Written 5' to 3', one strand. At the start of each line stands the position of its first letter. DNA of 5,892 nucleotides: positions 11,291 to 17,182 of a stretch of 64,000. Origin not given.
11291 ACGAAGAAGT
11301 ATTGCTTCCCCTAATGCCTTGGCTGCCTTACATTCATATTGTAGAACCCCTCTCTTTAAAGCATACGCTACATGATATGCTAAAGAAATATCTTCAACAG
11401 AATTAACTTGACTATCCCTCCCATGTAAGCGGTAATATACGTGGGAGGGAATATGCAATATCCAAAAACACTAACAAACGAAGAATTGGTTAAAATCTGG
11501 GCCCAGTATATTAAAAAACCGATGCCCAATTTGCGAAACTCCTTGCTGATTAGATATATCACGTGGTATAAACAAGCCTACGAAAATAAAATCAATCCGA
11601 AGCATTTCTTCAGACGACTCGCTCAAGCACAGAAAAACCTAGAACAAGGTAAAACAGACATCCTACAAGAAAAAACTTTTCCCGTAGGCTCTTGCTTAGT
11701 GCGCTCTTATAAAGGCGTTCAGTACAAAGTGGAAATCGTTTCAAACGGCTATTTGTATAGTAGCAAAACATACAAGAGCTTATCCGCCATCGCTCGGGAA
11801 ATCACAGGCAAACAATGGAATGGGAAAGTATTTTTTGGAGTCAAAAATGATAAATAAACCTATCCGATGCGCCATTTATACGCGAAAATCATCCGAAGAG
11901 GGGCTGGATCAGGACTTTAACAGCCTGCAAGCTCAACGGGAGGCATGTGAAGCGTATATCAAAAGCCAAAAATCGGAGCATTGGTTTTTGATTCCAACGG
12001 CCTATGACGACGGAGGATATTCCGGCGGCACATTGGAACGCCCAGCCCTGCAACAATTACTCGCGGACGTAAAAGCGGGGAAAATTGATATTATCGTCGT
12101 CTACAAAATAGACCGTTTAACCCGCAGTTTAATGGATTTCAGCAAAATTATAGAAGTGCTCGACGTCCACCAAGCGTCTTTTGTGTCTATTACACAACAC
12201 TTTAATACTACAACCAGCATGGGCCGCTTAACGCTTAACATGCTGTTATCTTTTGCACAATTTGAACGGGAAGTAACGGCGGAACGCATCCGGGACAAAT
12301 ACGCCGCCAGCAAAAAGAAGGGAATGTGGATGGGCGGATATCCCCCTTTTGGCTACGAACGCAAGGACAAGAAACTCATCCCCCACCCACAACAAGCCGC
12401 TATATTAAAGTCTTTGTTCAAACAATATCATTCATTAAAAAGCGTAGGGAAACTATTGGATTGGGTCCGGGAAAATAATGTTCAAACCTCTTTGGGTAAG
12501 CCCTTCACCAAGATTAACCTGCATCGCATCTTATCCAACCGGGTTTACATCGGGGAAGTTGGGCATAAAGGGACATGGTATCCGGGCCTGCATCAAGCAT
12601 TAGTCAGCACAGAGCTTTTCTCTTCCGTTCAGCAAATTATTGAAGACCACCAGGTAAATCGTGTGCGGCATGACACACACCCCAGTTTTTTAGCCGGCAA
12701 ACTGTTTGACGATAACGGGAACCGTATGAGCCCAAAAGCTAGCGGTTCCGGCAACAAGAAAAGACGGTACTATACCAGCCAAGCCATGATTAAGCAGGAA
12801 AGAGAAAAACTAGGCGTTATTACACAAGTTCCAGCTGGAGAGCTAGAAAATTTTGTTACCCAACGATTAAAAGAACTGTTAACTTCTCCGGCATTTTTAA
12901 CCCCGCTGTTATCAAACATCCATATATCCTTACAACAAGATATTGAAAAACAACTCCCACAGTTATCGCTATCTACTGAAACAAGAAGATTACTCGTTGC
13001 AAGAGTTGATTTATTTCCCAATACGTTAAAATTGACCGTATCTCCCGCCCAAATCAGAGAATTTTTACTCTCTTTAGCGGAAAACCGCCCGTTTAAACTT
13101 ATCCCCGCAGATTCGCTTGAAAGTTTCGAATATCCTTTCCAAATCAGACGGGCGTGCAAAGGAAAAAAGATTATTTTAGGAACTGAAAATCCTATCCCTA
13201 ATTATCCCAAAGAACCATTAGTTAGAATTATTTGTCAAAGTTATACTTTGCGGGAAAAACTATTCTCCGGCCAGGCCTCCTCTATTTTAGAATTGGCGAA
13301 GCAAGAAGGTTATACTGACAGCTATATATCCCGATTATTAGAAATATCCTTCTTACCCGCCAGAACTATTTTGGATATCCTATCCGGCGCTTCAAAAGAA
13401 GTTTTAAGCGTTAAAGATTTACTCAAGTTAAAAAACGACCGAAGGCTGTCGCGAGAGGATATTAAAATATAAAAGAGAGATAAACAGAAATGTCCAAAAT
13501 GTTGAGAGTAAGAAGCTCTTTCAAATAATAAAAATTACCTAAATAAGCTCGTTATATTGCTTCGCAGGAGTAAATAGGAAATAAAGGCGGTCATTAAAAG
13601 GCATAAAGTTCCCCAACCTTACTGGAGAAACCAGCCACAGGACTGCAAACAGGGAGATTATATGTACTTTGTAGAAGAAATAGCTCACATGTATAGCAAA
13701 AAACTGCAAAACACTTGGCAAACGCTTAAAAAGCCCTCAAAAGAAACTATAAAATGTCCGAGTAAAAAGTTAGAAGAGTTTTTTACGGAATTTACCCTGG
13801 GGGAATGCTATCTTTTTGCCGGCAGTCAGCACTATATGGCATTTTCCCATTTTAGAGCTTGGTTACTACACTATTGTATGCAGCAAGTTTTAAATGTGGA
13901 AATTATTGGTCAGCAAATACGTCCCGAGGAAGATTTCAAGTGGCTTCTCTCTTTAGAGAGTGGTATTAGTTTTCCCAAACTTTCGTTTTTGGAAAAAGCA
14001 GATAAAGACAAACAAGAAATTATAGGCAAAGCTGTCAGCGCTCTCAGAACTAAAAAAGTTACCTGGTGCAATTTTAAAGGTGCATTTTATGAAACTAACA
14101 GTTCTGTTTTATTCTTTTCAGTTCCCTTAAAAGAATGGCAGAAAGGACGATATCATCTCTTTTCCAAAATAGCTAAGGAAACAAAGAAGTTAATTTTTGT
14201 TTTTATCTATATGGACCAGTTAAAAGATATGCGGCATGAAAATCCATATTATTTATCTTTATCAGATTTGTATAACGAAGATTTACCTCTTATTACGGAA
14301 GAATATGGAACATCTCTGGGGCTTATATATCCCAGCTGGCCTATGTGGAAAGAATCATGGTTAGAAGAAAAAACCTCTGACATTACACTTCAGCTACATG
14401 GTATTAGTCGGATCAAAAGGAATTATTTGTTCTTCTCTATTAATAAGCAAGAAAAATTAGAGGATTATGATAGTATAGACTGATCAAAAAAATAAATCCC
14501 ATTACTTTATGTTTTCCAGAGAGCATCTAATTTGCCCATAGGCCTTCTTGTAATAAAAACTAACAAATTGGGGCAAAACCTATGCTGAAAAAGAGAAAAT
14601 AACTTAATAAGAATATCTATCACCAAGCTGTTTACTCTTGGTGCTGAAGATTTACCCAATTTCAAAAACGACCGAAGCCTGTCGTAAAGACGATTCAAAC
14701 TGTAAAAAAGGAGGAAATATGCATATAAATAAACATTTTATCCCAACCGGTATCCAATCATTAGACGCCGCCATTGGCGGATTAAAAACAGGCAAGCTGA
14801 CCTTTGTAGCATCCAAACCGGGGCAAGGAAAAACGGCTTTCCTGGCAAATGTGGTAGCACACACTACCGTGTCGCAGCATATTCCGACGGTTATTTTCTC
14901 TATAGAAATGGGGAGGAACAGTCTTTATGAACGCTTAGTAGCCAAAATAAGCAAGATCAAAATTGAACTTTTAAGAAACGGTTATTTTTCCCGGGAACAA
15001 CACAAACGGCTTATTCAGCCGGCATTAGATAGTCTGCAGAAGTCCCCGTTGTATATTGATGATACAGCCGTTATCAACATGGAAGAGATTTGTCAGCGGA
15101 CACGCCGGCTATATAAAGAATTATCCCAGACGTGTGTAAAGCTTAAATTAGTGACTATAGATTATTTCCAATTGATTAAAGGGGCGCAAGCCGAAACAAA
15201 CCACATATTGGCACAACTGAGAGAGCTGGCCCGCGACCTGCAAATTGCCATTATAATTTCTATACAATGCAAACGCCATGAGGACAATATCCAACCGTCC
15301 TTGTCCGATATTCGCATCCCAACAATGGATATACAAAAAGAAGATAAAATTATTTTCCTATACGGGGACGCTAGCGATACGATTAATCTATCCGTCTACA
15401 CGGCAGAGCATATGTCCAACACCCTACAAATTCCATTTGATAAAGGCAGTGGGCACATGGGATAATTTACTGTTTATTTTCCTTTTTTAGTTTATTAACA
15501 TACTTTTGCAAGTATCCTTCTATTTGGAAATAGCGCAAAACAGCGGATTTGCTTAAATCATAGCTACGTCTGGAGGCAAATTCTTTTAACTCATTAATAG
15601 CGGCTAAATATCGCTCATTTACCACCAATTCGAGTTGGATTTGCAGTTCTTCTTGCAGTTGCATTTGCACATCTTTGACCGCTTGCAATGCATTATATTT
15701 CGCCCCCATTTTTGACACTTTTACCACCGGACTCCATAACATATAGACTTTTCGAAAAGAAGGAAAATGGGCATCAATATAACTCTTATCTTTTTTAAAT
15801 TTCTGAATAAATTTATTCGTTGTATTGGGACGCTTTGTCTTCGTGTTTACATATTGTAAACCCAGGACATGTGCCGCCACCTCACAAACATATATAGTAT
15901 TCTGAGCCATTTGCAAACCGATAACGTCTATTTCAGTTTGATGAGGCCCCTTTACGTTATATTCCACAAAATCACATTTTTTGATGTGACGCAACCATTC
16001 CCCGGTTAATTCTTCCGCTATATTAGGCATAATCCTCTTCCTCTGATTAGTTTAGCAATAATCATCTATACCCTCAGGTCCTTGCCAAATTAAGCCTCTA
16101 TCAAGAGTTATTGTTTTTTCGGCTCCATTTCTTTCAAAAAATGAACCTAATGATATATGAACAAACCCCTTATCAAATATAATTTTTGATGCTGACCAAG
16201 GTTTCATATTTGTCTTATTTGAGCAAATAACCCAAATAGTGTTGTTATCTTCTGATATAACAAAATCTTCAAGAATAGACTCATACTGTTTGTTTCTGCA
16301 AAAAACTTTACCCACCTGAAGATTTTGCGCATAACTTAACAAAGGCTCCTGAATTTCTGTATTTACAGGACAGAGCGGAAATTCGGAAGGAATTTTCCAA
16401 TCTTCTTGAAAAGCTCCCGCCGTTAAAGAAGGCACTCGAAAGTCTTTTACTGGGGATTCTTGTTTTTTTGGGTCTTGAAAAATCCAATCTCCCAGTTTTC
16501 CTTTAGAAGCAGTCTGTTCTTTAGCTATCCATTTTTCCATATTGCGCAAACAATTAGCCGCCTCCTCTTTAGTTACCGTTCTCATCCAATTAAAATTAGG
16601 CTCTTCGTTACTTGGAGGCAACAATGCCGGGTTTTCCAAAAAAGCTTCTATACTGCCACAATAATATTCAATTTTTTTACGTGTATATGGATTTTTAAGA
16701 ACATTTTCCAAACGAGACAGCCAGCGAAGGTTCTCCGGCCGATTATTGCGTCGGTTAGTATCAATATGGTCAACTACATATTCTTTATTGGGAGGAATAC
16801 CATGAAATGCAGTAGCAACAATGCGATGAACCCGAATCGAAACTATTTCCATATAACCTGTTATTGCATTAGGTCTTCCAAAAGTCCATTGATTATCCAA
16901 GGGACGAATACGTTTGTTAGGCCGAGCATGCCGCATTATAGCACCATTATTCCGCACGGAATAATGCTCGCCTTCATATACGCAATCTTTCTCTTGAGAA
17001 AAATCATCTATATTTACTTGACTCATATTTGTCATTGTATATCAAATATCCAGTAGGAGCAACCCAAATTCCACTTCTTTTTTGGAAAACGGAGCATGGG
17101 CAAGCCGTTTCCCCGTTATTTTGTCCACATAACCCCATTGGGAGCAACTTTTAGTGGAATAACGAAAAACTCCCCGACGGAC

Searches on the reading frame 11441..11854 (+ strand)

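Call 7: search_protein_families(library=ncbifam, proteins=[window:11441-11854:+], max_evalue=0.1)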
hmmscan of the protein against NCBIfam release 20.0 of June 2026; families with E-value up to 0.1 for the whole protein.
window:11441-11854:+ (138 aa): 2 families
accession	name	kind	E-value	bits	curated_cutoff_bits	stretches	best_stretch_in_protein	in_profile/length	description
NF041236.1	CAS_III-E_sigma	exception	0.075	12.9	100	1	14-77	52-113/206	type III-E CRISPR-associated RpoE-like sigma factor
TIGR04463.1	rSAM_vs_C_rich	equivalog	0.086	11.6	525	0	90-116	161-187/438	TIGR04463 family radical SAM/SPASM RiPP maturase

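Call 8: search_protein_families(library=phrogs, proteins=[window:11441-11854:+], max_evalue=0.1)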
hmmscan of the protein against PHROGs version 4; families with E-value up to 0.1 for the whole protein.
window:11441-11854:+ (138 aa): 1 family
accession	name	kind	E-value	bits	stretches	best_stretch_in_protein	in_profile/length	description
phrog_11806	-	unknown function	8.3e-26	91.7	1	11-137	19-147/154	-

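Call 76: search_protein_families(library=padloc, proteins=[window:11441-11854:+], max_evalue=0.001)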
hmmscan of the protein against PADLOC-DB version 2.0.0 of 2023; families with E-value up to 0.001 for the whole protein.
window:11441-11854:+ (138 aa): 0 families

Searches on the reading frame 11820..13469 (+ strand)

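Call 7: search_protein_families(library=ncbifam, proteins=[window:11820-13469:+], max_evalue=0.1)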
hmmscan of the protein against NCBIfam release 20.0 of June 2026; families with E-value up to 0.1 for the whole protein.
window:11820-13469:+ (550 aa): 7 families
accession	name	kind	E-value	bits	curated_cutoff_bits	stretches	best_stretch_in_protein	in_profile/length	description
NF047343.1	SCCmet_CcrB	equivalog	4.4e-35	121.3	900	1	15-248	7-237/542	cassette chromosome recombinase CcrB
NF041201.1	recomb_XisF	equivalog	1.4e-32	113.3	375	1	68-328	40-333/465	fdxN element excision recombinase XisF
NF047344.1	SCCmet_CcrA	equivalog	6.6e-25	88.1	700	1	34-284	16-258/442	cassette chromosome recombinase CcrA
NF047347.1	SCCmet_CcrC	equivalog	1.1e-19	70.4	900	1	16-247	4-238/558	cassette chromosome recombinase CcrC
NF009949.0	PRK13413.1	equivalog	3.3e-07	30.2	272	1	74-214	49-183/203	master DNA invertase Mpi family serine-type recombinase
NF033518.0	transpos_IS607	equivalog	2e-05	24.2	110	1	3-124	42-152/187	IS607 family transposase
NF049883.1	resolv_YneB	equivalog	0.00041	19.9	175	1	17-158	2-136/211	YneB family resolvase-like protein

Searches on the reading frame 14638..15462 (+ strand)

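Call 47: search_protein_families(library=pfam, proteins=[window:14638-15462:+], max_evalue=0.01)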
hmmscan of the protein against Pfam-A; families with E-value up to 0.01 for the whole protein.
window:14638-15462:+ (275 aa): 4 families
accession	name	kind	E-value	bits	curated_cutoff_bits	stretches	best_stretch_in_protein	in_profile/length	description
PF03796.21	DnaB_C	-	8.7e-45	153.5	27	1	35-247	2-217/255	DnaB-like helicase C terminal domain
PF06745.19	ATPase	-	2.6e-07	30.7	26.6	1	35-208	1-161/231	KaiC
PF13481.12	AAA_25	-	1.9e-06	28.1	27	1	35-206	15-185/195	AAA domain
PF13401.12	AAA_22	-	0.0042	17.8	27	0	51-160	4-109/130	AAA domain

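Call 76: search_protein_families(library=padloc, proteins=[window:14638-15462:+], max_evalue=0.001)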
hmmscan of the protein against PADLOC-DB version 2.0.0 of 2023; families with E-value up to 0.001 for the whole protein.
window:14638-15462:+ (275 aa): 0 families

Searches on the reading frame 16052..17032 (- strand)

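Call 47: search_protein_families(library=pfam, proteins=[window:16052-17032:-], max_evalue=0.01)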
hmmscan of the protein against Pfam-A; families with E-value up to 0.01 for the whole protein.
window:16052-17032:- (326 aa): 1 family
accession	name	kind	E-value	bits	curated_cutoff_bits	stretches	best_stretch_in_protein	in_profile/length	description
PF13392.12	HNH_3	-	5.9e-17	61.5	24.8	1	67-111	2-45/46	HNH endonuclease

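Call 76: search_protein_families(library=padloc, proteins=[window:16052-17032:-], max_evalue=0.001)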
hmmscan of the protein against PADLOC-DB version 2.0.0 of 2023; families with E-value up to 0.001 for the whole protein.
window:16052-17032:- (326 aa): 2 families
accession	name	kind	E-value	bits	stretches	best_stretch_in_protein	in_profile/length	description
PDLC03687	HEase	-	4.7e-12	44.2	1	19-114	9-100/178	homing endonuclease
PDLC03672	HEase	-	0.00022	19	1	64-114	53-105/199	homing endonuclease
